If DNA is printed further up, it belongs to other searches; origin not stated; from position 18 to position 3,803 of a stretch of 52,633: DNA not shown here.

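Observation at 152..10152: Four-gene PLD-SNF2 / PglX-MmeI-type methyltransferase / two Schlafen-like COG2865 genes: candidate unnamed restriction-modification-like defence operon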

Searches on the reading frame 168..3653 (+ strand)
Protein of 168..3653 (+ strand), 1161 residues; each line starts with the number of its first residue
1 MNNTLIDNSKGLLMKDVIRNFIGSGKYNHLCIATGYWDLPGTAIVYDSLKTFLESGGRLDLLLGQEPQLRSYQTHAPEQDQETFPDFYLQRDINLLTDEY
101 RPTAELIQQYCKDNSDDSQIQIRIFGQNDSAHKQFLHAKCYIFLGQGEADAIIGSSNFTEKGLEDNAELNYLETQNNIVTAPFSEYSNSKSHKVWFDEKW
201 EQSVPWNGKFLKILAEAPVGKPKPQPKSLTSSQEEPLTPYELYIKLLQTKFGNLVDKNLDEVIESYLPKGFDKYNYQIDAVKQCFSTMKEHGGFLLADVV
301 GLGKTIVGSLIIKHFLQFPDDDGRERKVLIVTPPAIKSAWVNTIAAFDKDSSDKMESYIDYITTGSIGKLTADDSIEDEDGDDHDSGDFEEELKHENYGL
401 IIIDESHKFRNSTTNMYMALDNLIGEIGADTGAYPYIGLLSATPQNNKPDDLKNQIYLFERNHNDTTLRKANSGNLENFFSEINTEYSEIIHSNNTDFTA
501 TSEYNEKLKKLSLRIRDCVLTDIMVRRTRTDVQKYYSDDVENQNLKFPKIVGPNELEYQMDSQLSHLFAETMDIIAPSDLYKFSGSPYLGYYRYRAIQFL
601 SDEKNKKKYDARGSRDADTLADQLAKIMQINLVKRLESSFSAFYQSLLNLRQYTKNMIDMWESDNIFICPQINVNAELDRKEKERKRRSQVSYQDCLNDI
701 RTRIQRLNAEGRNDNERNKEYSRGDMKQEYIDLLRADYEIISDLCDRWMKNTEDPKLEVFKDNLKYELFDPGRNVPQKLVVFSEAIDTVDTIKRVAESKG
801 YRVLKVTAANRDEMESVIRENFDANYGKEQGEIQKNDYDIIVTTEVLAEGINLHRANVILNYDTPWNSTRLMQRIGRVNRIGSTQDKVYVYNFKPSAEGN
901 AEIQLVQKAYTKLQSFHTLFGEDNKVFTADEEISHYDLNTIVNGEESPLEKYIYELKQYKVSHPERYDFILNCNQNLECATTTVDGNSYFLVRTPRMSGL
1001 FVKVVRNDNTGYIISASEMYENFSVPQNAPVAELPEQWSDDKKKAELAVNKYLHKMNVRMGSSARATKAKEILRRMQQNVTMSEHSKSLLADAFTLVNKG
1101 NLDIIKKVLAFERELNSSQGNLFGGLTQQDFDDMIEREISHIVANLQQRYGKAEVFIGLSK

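Call 5: search_protein_families(library=pfam, proteins=[window:168-3653:+], max_evalue=0.01)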
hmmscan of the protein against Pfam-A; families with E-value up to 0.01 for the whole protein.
window:168-3653:+ (1161 aa): 7 families
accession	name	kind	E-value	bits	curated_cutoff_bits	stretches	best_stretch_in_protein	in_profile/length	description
PF00271.37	Helicase_C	-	1.7e-16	60.9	23.5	1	772-882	11-110/110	Helicase conserved C-terminal domain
PF00176.29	SNF2-rel_dom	-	2e-11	44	24.9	1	276-541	1-234/290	SNF2-related domain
PF13091.12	PLDc_2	-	2.6e-09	37.4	27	1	92-179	38-121/132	PLD-like domain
PF04851.21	ResIII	-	1.1e-08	35.6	22.5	1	274-418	5-144/164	Type III restriction enzyme, res subunit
PF22590.2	Cas3-like_C_2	-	0.0004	21.1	27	1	787-880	17-103/106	CRISPR-associated nuclease/helicase Cas3, C-terminal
PF00270.35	DEAD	-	0.001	19.3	26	0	290-449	13-164/167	DEAD/DEAH box helicase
PF09565.16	RE_NgoFVII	-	0.0028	17.4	23.8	1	135-169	92-128/162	NgoFVII restriction endonuclease N-terminal PLD domain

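Call 6: search_protein_families(library=padloc, proteins=[window:168-3653:+], max_evalue=0.01)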
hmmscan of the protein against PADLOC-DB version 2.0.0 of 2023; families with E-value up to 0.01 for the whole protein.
window:168-3653:+ (1161 aa): 42 families (the best 25 are shown)
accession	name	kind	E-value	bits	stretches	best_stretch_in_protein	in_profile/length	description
PDLC01075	C3a139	-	8.1e-41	138.3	1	133-928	108-774/948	HKD+Snf2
PDLC02500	BrxHI|BrxHII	-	2.6e-32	110.3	3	739-894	444-585/933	BrxHI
PDLC02619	DrmD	-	2.4e-29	100.1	2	727-929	365-579/872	DrmD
PDLC02621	DrmD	-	6.3e-29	98.8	2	615-928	386-675/1040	DrmD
PDLC00659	HmaA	-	4.6e-24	82.3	2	631-914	375-640/1176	SNF2 helicase / DEAD-box helicase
PDLC02840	DpdE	-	3.2e-23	80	2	717-898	503-670/1091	DpdE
PDLC02623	DrmD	-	7.2e-23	78.3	1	837-928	579-668/1040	DrmD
PDLC02620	DrmD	-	3.1e-19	66.5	1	777-909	485-606/1060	DrmD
PDLC02504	BrxHI|BrxHII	-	3.8e-18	62.8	2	777-933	485-630/971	BrxHII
PDLC02193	PLD_Helicase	-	2.7e-17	60.2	1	735-975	649-882/905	-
PDLC02632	DrmD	-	1.3e-16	58.2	2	728-897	472-640/662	DrmD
PDLC02843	DpdE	-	1.6e-15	54.1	2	274-448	160-301/1091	DpdE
PDLC02633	DrmD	-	7.4e-15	52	2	739-897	487-644/839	DrmD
PDLC03830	ZacC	-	4.4e-14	50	3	275-328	15-68/1019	-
PDLC04556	PDC-M27C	-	4.6e-14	49.7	2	390-468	186-264/892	-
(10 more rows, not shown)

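Call 7: search_protein_families(library=ncbifam, proteins=[window:168-3653:+], max_evalue=0.001)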
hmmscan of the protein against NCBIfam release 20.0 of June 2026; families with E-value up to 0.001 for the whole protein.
window:168-3653:+ (1161 aa): 18 families
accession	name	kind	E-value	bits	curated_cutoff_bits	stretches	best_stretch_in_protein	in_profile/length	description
NF038317.1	DISARM_DrmD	equivalog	2.1e-37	129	610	2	611-929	366-659/1021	DISARM system SNF2-like helicase DrmD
NF042964.1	phospholipD_antiphage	equivalog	3.1e-32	111.8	1100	1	709-926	622-832/895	phospholipase D-like domain-containing anti-phage protein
NF038318.1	DISARM_DrmD_b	equivalog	4.3e-30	104.6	950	2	715-928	349-575/868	DISARM system SNF2-like helicase DrmD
NF041062.1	DpdE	equivalog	1.5e-25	89.3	500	2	677-897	462-657/1048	protein DpdE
NF003426.0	PRK04914.1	equivalog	3.6e-16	58.6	576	2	747-932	474-639/959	RNA polymerase-associated protein RapA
NF010337.0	PRK13766.1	equivalog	9.2e-11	40.6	610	1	747-883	339-470/781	Hef nuclease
NF041790.1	anti-phage_ZorD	equivalog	1.6e-07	29.7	1500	0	837-891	979-1033/1035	type I Zorya anti-phage system protein ZorD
NF003390.0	PRK04537.1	equivalog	4e-07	29.5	732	1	777-888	258-358/572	ATP-dependent RNA helicase RhlB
TIGR02621.3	cas3_GSU0051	exception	4.1e-07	29.2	400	1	804-913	302-405/854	type I-G CRISPR-associated helicase/endonuclease Cas3g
NF008394.0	PRK11192.1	equivalog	9.4e-07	28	507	1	831-883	291-343/441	ATP-dependent RNA helicase SrmB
NF053631.1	RNA_helic_CshA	equivalog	2.2e-06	26.8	646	1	774-885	235-335/434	degradosome RNA helicase CshA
NF008642.0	PRK11634.1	equivalog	3.5e-06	25.7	989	1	831-884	289-342/628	DEAD/DEAH family ATP-dependent RNA helicase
NF003419.0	PRK04837.1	equivalog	6.5e-06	25.1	588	1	775-884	255-353/424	ATP-dependent RNA helicase RhlB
NF058637.1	helic_SCO1167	equivalog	2.4e-05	22.6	1200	0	849-927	842-917/932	SCO1167/SCO6262 family helicase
NF053636.1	DDHlcsCsdAPsy1082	equivalog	8.6e-05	21.2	890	1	833-884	289-340/512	DEAD/DEAH box helicase CsdA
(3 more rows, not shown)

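Call 9: search_solved_structures(query=window:168-3653:+, max_evalue=0.001)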
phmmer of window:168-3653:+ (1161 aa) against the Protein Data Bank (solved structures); distinct sequences matched with E-value up to 0.001: 46.
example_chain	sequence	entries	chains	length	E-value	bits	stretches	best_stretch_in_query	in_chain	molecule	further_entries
7ux9_P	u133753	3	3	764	1.5e-11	46.3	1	778-923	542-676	ATP-dependent DNA helicase DDM1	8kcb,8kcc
8wh5_K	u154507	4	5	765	1.5e-11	46.3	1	778-923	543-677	ATP-dependent DNA helicase DDM1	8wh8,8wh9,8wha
8j90_K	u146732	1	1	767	1.6e-11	46.3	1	778-923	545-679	ATP-dependent DNA helicase DDM1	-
8skz_A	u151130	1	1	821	1.9e-11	45.9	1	778-923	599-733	ATP-dependent DNA helicase DDM1,Lymphoid-specific helicase chimera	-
1z3i_X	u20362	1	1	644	5.4e-07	31.2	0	290-423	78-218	similar to RAD54-like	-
8so8_A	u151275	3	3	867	3.6e-06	28.5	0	838-915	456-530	RNA polymerase-associated protein RapA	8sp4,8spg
6bog_A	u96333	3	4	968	4.8e-06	28.1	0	838-915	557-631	RNA polymerase-associated protein RapA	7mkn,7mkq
7m8e_F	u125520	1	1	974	4.9e-06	28.1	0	838-915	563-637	RNA polymerase-associated protein RapA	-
4s20_K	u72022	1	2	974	4.9e-06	28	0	838-915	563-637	RNA polymerase-associated protein RapA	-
5gi4_A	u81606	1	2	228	5.7e-06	27.8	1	808-884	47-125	ATP-dependent RNA helicase DeaD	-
5jxt_B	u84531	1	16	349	6.9e-06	27.6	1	778-916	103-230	Chromatin-remodeling complex ATPase-like protein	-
5jxr_A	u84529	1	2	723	6.9e-06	27.5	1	778-915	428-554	Chromatin-remodeling complex ATPase-like protein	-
6pwf_K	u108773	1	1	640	1.2e-05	26.8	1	778-914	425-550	chromatin remodeling factor ISWI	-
1fuk_A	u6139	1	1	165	3.4e-05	25.3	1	832-897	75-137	EUKARYOTIC INITIATION FACTOR 4A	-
8t0l_F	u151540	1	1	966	3.5e-05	25.2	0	838-913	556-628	RNA polymerase-associated protein RapA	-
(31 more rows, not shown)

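Call 11: find_homologous_proteins(query=window:168-3653:+, max_evalue=1e-20)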
Query window:168-3653:+ (1161 aa): 5379 proteins with E <= 1e-20 among 8000 candidates; the best 120 are listed.
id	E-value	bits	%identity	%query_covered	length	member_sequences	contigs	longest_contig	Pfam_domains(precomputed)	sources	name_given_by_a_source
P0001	0.0e+0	2646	100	100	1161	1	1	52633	PF00176.30,PF13091.13,PF00271.38,PF04851.22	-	-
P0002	0.0e+0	2180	82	100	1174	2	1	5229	PF00176.30,PF13091.13,PF00271.38,PF04851.22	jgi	-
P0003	0.0e+0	2162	81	100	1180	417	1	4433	PF00176.30,PF13091.13,PF00271.38,PF04851.22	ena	-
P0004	0.0e+0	2160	80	100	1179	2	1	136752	PF00176.30,PF13091.13,PF00271.38,PF04851.22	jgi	-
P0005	0.0e+0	2156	81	100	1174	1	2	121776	PF00176.30,PF13091.13,PF00271.38,PF04851.22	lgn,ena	-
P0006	0.0e+0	2151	80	100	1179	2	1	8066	PF00176.30,PF13091.13,PF00271.38,PF22590.3,PF04851.22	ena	-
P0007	0.0e+0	2148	80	100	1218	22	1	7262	PF00176.30,PF13091.13,PF00271.38,PF04851.22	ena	-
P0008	0.0e+0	2138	81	99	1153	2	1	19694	PF00176.30,PF13091.13,PF00271.38,PF04851.22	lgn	-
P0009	0.0e+0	2133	80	100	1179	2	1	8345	PF00176.30,PF13091.13,PF00271.38,PF04851.22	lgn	-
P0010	0.0e+0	2131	79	100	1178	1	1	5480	PF00176.30,PF13091.13,PF00271.38,PF22590.3,PF04851.22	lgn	-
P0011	0.0e+0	2130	79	100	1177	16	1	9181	PF00176.30,PF13091.13,PF00271.38,PF04851.22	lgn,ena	-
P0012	0.0e+0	2129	80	100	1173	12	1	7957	PF00176.30,PF13091.13,PF00271.38,PF04851.22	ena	-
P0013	0.0e+0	2126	80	100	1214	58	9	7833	PF00176.30,PF13091.13,PF00271.38,PF04851.22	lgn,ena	-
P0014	0.0e+0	2110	79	100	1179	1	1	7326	PF00176.30,PF13091.13,PF00271.38,PF04851.22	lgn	-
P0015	0.0e+0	2107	79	100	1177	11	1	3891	PF00176.30,PF13091.13,PF00271.38,PF04851.22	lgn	-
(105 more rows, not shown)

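Call 13: find_related_loci(query=A1, collection=genome_contigs, flank=10000)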
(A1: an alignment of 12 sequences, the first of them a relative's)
Query A1 (1161 aa) in genome_contigs; peptide patterns used: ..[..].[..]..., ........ (x = any residue, [..] = any of these).
494 stretches matched a pattern; 437 encode a relative of the query (tblastn E <= 1e-3); the best 80 are kept; 80 distinct loci.
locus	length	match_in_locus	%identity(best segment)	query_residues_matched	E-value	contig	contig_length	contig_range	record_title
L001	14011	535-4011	81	1-1161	0e+0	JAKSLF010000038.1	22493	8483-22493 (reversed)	MAG: Bacteroidales bacterium isolate Horse_feces92 MAG092_38, whole genome shotgun sequence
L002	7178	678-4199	73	1-1161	0e+0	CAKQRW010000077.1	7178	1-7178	MAG: uncultured Bacteroidaceae bacterium isolate REFINED_METABAT215_TOP10_CONTIGS_1500_ASSEMBLY_K77_MERGED__Hadza_MoBio_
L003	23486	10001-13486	71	1-1161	0e+0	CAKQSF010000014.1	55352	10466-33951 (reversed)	MAG: uncultured Prevotella sp. isolate REFINED_METABAT215_TOP10_CONTIGS_1500_ASSEMBLY_K77_MERGED__Hadza_MoBio_hadza-E-H_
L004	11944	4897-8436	80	1-1161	0e+0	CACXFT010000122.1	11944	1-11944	MAG: uncultured Prevotellaceae bacterium isolate RUG11225 genome assembly, contig: RUG11225_asm_122, whole genome shotgu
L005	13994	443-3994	71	1-1161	0e+0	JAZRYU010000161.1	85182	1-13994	MAG: Prevotella sp. isolate T1900044949_TA20190002.MAGScoT_cleanbin_000032 SGB_3546_k141_2662877, whole genome shotgun s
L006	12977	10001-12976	73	1-991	0e+0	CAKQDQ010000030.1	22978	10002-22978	MAG: uncultured Prevotella sp. isolate REFINED_METABAT215_TOP10_CONTIGS_1500_ASSEMBLY_K77_MERGED__Hadza_MoBio_hadza-A-D_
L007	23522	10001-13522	66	1-1161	0e+0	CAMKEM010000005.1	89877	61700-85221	MAG: uncultured Prevotellaceae bacterium isolate SRR12081301_bin.40_metaWRAP_v1.3_MAG genome assembly, contig: ERZ122897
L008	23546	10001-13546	80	1-1161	0e+0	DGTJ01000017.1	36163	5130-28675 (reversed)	MAG TPA_asm: Prevotella sp. UBA4339 UBA4339_contig_14837, whole genome shotgun sequence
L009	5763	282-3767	57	1-1161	0e+0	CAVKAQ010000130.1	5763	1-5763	Butyricicoccaceae bacterium isolate H07689-L1_cleanbin_000008 genome assembly, contig: Spades_H07689-L1_contig_6712, who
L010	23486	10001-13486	57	1-1161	0e+0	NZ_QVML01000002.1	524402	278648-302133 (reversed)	Bacteroides sp. 214 scaffold2_size524402, whole genome shotgun sequence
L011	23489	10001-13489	57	1-1161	0e+0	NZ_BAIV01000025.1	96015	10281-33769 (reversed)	Bacteroides reticulotermitis JCM 10512, whole genome shotgun sequence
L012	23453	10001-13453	57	1-1161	0e+0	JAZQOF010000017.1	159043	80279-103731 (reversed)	MAG: Bacteroidales bacterium isolate T1900045243_TH20190013.MAGScoT_cleanbin_000033 SGB_5591_k141_3035333, whole genome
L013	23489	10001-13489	56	1-1161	0e+0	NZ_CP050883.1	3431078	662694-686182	MAG: Prevotella sp. isolate JUN01a chromosome, complete genome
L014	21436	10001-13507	56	1-1159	0e+0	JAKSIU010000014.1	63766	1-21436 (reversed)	MAG: Bacteroidaceae bacterium isolate Horse_feces29 MAG029_14, whole genome shotgun sequence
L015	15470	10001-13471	53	1-1161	0e+0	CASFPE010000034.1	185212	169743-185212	uncultured Bacteroides sp. isolate SI.A6.metabat-bins.90 genome assembly, contig: SI.A6.metabat-bins.90.fa_k141_269504,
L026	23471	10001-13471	53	1-1161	0e+0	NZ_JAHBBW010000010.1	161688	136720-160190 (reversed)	Bacteroides propionicigenes strain NSJ-90 NSJ-90_ctg010, whole genome shotgun sequence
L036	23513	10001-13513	51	1-1161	0e+0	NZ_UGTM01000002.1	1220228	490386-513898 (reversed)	Prevotella denticola strain NCTC13067, whole genome shotgun sequence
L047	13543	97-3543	52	1-1161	0e+0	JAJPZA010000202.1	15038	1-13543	MAG: Clostridia bacterium isolate AH.B6_2 NODE_239_length_15038_cov_7.622239, whole genome shotgun sequence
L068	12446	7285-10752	45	1-1161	0e+0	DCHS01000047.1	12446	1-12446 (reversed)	MAG TPA_asm: Prevotellaceae bacterium UBA1746 UBA1746_contig_18303, whole genome shotgun sequence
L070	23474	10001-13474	45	1-1161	0e+0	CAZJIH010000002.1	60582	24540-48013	MAG TPA_asm: uncultured Akkermansia sp. isolate SRP314395_co1_71 genome assembly, contig: NODE_287_length_60582_cov_270.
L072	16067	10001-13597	45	3-1159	0e+0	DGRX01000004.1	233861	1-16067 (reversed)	MAG TPA_asm: Treponema sp. UBA4377 UBA4377_contig_8730, whole genome shotgun sequence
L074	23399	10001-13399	45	1-1155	0e+0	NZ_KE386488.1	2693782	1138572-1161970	Rikenella microfusus DSM 15922 RikmiDRAFT_RMD.2, whole genome shotgun sequence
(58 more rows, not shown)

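Call 26: search_protein_families(library=pfam, proteins=[L013:18530-19177:+, L026:9234-9968:+, L072:13619-14617:+, L013:17737-18348:-, L008:18376-19956:+, L007:17109-18059:-], max_evalue=0.01)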
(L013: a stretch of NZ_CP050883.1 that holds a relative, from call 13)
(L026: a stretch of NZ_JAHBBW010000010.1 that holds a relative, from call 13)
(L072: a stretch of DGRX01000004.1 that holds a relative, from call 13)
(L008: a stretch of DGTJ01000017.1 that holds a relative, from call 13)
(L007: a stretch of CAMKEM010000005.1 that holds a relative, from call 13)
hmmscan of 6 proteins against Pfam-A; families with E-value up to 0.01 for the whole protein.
L013:18530-19177:+ (215 aa): 0 families

L026:9234-9968:+ (244 aa): 0 families

L072:13619-14617:+ (332 aa): 1 family
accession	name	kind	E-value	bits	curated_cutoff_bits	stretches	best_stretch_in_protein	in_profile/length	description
PF13310.11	Virulence_RhuM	-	2.2e-111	371.6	33.7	1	63-307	1-249/252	Virulence protein RhuM family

L013:17737-18348:- (203 aa): 2 families
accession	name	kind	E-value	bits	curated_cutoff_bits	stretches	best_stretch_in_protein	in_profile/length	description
PF00239.26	Resolvase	-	1.5e-33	116.4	23.3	1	2-143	1-144/145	Resolvase, N terminal domain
PF02796.21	HTH_7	-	0.0078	16.8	23.8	0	164-194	11-41/45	Helix-turn-helix domain of resolvase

L008:18376-19956:+ (526 aa): 2 families
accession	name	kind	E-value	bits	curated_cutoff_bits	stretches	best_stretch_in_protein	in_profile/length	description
PF09820.16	AAA-ATPase_like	-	4.6e-70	236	26.1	1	5-201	1-201/201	Predicted AAA-ATPase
PF08011.17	PDDEXK_9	-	8.5e-14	51.8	25.5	1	421-522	3-105/105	PD-(D/E)XK nuclease superfamily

L007:17109-18059:- (316 aa): 3 families
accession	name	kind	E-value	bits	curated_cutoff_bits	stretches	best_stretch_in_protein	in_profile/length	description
PF12784.13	PDDEXK_2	-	1.5e-60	205.2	27.4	1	7-234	1-229/229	PD-(D/E)XK nuclease family transposase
PF10975.14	DUF2802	-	6.2e-05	23.5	33.5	1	279-312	28-61/68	Protein of unknown function (DUF2802)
PF09811.14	Yae1_N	-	0.0011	19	27.5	0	254-284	5-35/39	Essential protein Yae1, N terminal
